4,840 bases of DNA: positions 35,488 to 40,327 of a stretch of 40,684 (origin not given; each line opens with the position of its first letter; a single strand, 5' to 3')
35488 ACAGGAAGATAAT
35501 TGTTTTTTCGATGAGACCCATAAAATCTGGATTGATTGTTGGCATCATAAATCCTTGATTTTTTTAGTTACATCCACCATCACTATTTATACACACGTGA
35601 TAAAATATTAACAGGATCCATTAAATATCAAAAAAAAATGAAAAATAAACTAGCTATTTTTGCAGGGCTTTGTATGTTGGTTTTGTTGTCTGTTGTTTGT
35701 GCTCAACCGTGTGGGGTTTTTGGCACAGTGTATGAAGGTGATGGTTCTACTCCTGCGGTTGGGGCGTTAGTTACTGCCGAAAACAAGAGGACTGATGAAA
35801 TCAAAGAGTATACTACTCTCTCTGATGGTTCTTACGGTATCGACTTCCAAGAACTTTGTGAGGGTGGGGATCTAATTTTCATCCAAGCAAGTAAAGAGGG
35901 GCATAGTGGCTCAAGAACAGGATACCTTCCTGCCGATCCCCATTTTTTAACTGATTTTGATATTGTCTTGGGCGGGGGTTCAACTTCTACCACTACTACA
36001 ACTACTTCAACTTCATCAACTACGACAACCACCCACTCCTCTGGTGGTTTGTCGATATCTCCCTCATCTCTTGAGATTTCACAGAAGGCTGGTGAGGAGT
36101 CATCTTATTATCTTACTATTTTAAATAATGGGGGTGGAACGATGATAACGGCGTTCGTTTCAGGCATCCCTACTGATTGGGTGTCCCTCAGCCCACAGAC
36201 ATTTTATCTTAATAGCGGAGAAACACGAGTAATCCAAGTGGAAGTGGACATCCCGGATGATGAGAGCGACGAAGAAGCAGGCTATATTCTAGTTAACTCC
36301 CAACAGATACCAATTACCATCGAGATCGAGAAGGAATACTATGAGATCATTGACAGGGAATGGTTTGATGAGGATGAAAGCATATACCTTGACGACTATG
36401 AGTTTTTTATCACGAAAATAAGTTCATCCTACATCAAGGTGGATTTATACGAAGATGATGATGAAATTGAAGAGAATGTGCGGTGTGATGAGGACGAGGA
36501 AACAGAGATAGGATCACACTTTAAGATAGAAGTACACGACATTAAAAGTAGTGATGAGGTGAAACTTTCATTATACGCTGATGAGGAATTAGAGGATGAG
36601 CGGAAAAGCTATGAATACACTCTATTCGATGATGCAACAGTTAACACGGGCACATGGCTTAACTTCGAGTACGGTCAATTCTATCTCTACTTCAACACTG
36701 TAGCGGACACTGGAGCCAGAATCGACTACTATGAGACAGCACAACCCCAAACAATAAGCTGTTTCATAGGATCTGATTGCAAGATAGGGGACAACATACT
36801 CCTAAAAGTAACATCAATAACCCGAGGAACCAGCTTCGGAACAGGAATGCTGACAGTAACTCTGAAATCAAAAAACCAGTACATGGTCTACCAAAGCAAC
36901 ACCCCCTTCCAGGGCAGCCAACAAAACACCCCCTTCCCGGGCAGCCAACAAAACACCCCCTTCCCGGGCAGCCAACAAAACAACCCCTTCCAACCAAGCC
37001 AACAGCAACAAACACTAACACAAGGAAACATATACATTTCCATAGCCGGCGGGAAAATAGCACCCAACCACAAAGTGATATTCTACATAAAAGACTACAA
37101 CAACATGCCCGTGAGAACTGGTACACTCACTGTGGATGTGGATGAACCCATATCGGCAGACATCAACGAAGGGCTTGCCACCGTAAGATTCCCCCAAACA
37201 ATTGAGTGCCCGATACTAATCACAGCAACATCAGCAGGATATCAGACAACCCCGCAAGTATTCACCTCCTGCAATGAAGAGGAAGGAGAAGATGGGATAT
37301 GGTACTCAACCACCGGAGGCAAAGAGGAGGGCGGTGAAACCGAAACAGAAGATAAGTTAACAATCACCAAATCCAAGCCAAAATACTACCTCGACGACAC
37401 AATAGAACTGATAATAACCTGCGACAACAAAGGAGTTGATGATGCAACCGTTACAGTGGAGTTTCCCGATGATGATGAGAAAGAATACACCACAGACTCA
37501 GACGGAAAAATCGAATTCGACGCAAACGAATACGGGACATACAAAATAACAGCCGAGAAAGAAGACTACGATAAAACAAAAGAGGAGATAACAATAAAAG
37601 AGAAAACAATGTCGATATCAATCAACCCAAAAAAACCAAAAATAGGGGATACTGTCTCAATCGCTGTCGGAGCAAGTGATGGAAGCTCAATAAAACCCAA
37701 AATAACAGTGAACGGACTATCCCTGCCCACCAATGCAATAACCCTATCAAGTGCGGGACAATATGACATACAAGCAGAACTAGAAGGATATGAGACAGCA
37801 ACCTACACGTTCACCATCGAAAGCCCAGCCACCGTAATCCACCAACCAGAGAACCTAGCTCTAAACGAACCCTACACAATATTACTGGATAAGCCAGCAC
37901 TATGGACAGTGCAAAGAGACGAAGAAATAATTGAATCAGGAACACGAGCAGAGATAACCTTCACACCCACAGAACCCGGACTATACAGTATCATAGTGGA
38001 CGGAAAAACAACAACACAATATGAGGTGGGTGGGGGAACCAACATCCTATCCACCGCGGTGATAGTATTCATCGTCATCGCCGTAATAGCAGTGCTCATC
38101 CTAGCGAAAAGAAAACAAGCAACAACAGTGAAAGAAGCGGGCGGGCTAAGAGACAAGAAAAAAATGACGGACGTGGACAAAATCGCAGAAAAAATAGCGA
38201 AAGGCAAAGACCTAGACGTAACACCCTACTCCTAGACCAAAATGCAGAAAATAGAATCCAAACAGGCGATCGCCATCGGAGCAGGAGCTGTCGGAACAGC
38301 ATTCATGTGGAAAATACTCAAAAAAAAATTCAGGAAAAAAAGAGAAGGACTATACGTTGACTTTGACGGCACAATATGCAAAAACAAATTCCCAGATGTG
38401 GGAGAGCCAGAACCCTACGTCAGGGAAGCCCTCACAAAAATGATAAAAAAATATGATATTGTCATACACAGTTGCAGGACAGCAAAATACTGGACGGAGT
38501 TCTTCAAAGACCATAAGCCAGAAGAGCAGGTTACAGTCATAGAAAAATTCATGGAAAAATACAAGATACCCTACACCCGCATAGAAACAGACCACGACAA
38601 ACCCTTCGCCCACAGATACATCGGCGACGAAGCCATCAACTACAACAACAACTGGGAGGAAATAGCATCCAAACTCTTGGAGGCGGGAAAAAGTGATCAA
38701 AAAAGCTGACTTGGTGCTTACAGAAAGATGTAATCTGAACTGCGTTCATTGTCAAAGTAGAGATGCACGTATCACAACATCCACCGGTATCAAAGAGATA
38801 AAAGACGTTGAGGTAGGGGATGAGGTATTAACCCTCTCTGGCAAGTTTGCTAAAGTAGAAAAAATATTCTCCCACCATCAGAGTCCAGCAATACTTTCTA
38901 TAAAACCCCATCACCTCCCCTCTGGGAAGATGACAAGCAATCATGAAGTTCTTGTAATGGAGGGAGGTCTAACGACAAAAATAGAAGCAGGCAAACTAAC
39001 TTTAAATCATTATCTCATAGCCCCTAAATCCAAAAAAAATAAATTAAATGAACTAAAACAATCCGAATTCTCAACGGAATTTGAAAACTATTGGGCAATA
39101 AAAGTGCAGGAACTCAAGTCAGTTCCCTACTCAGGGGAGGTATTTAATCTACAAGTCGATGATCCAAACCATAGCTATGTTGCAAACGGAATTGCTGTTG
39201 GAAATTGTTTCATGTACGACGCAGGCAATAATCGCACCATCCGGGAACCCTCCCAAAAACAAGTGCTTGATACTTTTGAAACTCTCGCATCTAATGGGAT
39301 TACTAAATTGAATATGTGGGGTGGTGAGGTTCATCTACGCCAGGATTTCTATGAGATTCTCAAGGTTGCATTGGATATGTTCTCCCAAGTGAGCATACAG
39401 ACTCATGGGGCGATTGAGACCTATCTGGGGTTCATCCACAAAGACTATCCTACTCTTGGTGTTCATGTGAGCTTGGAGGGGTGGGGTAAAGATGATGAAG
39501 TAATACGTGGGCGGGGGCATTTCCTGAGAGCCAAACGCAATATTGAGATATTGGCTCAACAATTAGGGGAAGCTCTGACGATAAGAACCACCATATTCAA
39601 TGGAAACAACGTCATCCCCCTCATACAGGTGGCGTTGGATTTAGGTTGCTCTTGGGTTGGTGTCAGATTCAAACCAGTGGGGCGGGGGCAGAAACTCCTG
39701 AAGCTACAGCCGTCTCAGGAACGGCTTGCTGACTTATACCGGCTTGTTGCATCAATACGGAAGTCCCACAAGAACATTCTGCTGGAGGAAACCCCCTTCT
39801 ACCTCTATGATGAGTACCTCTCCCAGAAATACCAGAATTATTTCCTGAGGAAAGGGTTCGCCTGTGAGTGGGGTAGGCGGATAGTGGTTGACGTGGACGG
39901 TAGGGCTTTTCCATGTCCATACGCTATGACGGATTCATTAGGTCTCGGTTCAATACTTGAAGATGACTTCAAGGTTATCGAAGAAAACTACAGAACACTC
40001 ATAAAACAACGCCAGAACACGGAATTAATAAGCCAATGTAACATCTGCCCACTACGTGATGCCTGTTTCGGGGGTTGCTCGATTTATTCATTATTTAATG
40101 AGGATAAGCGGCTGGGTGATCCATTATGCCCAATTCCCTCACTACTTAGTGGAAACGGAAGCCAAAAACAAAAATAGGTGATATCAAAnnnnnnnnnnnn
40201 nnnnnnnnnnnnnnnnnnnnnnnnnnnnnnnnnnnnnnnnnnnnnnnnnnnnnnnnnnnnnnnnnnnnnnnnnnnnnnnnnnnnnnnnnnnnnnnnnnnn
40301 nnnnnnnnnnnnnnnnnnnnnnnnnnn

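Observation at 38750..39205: Mini-intein inserted exactly at the third cysteine of the radical-SAM CX3CX2C cluster motif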

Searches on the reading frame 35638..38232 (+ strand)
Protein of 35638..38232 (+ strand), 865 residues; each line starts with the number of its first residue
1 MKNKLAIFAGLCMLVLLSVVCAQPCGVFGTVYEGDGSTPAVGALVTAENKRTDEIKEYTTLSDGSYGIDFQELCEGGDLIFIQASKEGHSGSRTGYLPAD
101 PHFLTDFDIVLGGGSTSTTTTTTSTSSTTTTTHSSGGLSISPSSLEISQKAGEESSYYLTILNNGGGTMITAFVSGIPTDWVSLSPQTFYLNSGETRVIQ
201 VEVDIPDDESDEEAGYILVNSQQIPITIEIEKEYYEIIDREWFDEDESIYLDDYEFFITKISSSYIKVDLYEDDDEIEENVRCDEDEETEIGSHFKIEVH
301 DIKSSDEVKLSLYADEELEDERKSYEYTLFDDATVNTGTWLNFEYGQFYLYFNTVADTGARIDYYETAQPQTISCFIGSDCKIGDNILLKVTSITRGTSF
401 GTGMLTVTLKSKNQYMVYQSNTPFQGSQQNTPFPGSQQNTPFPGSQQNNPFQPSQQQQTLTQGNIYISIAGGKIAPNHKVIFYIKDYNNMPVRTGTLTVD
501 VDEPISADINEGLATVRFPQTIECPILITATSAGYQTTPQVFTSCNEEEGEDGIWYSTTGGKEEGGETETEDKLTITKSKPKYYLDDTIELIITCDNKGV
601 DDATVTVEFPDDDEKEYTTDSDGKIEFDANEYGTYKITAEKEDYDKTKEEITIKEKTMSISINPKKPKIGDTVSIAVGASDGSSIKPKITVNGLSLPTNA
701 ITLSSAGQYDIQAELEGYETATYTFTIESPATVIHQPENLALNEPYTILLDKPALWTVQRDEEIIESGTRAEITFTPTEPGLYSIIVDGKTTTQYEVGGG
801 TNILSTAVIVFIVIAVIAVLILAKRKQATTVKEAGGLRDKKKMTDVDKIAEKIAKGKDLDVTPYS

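Call 47: search_protein_families(library=pfam, proteins=[window:35638-38232:+], max_evalue=0.01)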
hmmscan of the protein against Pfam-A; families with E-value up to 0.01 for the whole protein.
window:35638-38232:+ (865 aa): 10 families
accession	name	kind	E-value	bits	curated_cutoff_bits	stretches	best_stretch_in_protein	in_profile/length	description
PF13620.12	CarboxypepD_reg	-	7.2e-12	45.9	32.3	1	596-656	10-72/82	Carboxypeptidase regulatory-like domain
PF13715.12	CarbopepD_reg_2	-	4.4e-06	27.1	32.2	1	598-665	12-77/88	CarboxypepD_reg-like domain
PF10670.15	DUF4198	-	9.9e-06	26.3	34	1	558-642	116-208/209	Domain of unknown function (DUF4198)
PF08308.17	PEGA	-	2.7e-05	24.4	20.8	0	689-730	15-58/71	PEGA domain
PF17802.7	SpaA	-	0.00048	20.7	23.1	1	597-662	13-85/91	Prealbumin-like fold domain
PF01105.29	EMP24_GP25L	-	0.00057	20.4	25.9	0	588-656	23-89/182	emp24/gp25L/p24 family/GOLD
PF07550.17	Shr-like_HID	-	0.0014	19.5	22.3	0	681-727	34-81/82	Heme-binding protein Shr-like, Hb-interacting domain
PF23623.1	GBD_IRG7_N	-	0.0022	18.6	27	0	745-794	38-85/95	IRG7 N-terminal galactose binding domain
PF17210.9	SdrD_B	-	0.0048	17.5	29.7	1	596-655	20-81/112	SdrD B-like domain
PF22076.2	Cep192_D6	-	0.0096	16.6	35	0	139-230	5-100/101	Cep192 domain 6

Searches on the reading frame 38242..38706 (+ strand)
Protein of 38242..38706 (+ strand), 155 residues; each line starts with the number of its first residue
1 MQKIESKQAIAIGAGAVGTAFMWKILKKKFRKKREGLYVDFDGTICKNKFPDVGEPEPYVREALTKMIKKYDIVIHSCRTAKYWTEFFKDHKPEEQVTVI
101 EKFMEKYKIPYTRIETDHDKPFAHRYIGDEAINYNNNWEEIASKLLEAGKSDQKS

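Call 9: search_protein_families(library=pfam, proteins=[window:38242-38706:+], max_evalue=0.01)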
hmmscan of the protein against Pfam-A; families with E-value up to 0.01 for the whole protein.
window:38242-38706:+ (155 aa): 0 families

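Call 67: search_solved_structures(query=window:38242-38706:+, max_evalue=1)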
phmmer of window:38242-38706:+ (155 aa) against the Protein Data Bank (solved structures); distinct sequences matched with E-value up to 1: 15.
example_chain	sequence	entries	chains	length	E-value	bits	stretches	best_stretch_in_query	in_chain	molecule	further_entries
2obb_A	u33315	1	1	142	0.0012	22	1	37-84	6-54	Hypothetical protein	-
1v9w_A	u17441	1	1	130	0.057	16.6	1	43-117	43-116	putative 42-9-9 protein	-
7vno_A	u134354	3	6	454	0.075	16.2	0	55-98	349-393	454aa long hypothetical 4-aminobutyrate aminotransferase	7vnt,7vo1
3shq_A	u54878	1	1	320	0.39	13.9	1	31-86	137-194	UBLCP1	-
1lw7_A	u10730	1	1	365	0.51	13.5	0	90-117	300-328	TRANSCRIPTIONAL REGULATOR NADR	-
1wou_A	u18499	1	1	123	0.54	13.4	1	47-116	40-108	thioredoxin -related protein, 14 kDa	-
7ncl_A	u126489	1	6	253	0.81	12.9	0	79-121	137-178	Glutathione S-transferase GliG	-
7ncd_A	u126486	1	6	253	0.82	12.8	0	79-121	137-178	Glutathione S-transferase GliG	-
7nc8_A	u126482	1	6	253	0.82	12.8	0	79-121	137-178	Glutathione S-transferase GliG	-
7nc9_A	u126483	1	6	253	0.82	12.8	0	79-121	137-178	Glutathione S-transferase GliG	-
7nc1_A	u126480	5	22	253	0.82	12.8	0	79-121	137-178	Glutathione S-transferase GliG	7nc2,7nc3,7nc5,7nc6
7ncb_A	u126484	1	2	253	0.82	12.8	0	79-121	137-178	Glutathione S-transferase GliG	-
7nce_A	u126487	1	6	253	0.82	12.8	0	79-121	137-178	Glutathione S-transferase GliG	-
7ncm_A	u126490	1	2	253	0.82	12.8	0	79-121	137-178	Glutathione S-transferase GliG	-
7ncn_A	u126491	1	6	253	0.83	12.8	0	79-121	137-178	Glutathione S-transferase GliG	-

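Call 71: search_protein_families(library=ncbifam, proteins=[window:38242-38706:+], max_evalue=0.01)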
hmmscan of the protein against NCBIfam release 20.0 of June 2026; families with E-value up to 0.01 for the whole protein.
window:38242-38706:+ (155 aa): 5 families
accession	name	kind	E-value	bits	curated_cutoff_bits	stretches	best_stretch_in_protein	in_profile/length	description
NF046079.1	HAD_phos_BT0820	equivalog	7.3e-08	32.8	165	1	38-144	4-109/137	BT0820 family HAD-type phosphatase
TIGR01484.1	HAD-SF-IIB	subfamily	0.00018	21.6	41.8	1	37-93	2-56/221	HAD-IIB family hydrolase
NF033577.2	transpos_IS481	equivalog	0.003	17.1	224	1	84-128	162-204/284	IS481 family transposase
TIGR02245.1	HAD_IIID1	hypoth_equivalog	0.0038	16.8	192.25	1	29-86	16-75/195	HAD-IIID family hydrolase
TIGR00099.1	Cof-subfamily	subfamily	0.0058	16.2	137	1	37-97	2-59/256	Cof-type HAD-IIB family hydrolase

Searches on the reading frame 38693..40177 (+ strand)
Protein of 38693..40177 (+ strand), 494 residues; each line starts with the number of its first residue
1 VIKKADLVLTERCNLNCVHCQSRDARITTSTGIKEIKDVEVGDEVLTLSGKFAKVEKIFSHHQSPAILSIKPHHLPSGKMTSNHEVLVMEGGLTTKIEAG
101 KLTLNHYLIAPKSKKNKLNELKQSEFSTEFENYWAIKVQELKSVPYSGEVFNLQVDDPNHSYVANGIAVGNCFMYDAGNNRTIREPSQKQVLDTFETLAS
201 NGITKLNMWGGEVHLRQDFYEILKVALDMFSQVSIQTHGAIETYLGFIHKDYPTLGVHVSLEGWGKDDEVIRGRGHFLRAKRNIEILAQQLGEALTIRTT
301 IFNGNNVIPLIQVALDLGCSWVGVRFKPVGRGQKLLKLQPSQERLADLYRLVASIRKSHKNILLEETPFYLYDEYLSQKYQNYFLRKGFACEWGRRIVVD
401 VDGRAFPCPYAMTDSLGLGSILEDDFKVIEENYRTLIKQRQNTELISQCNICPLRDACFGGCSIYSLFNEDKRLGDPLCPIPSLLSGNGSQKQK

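Call 3: search_protein_families(library=pfam, proteins=[window:38693-40174:+], max_evalue=1)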
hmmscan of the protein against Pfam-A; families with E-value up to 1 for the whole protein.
window:38693-40174:+ (494 aa): 5 families
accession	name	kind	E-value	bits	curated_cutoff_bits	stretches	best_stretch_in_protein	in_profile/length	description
PF04055.27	Radical_SAM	-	2.1e-10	41.5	29.5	2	172-310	14-159/166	Radical SAM superfamily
PF14890.11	Intein_splicing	-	1.4e-09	38.4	35.8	1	45-171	28-155/155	Intein splicing domain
PF13403.11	Hint_2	-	3.4e-05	24.7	28.4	1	20-76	2-58/147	Hint domain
PF13186.11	SPASM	-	5.6e-05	23.8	21.5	1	394-453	5-67/67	Iron-sulfur cluster-binding domain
PF02699.20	YajC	-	0.16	12.3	28.2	1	36-59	32-55/78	Preprotein translocase subunit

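Call 4: search_protein_families(library=ncbifam, proteins=[window:38693-40174:+], max_evalue=1)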
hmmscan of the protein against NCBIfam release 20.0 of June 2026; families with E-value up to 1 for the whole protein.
window:38693-40174:+ (494 aa): 55 families (the best 25 are shown)
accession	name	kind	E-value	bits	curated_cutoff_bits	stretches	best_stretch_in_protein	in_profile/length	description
TIGR03962.1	mycofact_rSAM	equivalog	2.9e-24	85.9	265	2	177-468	32-319/339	mycofactocin radical SAM maturase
NF045703.1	rSAM_Tes_intein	exception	1.2e-17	63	1700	2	114-239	550-681/1040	tetraether lipid synthase Tes, intein-containing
TIGR02109.1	PQQ_syn_pqqE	equivalog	4.9e-13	48.7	381.35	1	184-480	35-331/358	pyrroloquinoline quinone biosynthesis protein PqqE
TIGR04250.1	SCM_rSAM_ScmE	equivalog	1.1e-12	47.5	400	2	172-305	20-154/358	SynChlorMet cassette radical SAM/SPASM protein ScmE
TIGR04103.1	rSAM_nif11_3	equivalog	3e-12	45.9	725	1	176-480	25-343/412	nif11-class peptide radical SAM maturase 3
TIGR04303.1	GeoRSP_rSAM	equivalog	5.1e-12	46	400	1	180-467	26-311/325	GeoRSP system radical SAM/SPASM protein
TIGR04545.1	rSAM_ahbD_hemeb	equivalog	1.2e-11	44.7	500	1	189-464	36-319/339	heme b synthase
TIGR04082.1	rSAM_for_selen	equivalog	1.6e-11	43.7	350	2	175-464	217-499/516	thio(seleno)oxazole modification radical SAM maturase SbtM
TIGR04055.1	rSAM_NirJ2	equivalog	2.4e-11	43.7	500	1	176-470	20-312/326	putative heme d1 biosynthesis radical SAM protein NirJ2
TIGR03913.1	rad_SAM_trio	equivalog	2.8e-11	42.5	591.75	1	177-472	40-345/477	GDL motif peptide-associated radical SAM/SPASM maturase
TIGR04085.1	rSAM_more_4Fe4S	domain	6.6e-11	42.5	27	1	391-472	1-84/93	SPASM domain-containing protein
TIGR04053.2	TIGR04053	equivalog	1.2e-09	37.9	395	2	201-344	55-204/366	TIGR04053 family radical SAM/SPASM domain-containing protein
NF033640.1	N_Twi_rSAM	subfamily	1.4e-09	37.6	170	1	182-327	153-308/398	twitch domain-containing radical SAM protein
NF047865.1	rSAM_PapB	equivalog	1.8e-09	37.3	340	1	255-463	113-317/330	PapB family radical SAM/SPASM ranthipeptide maturase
TIGR02668.1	moaA_archaeal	equivalog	2.6e-09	36.5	325.25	2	176-440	29-298/303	GTP 3',8-cyclase MoaA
NF045702.1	rSAM_GDGT_ether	equivalog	1.7e-08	33.6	450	1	171-241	102-175/486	tetraether lipid synthase Tes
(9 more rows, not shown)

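Call 70: search_dna_similar(query=window:38693-40177:+, collection=phages, mode=protein, max_rows=15)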
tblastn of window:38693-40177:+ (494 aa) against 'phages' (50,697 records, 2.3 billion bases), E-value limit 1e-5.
No match.
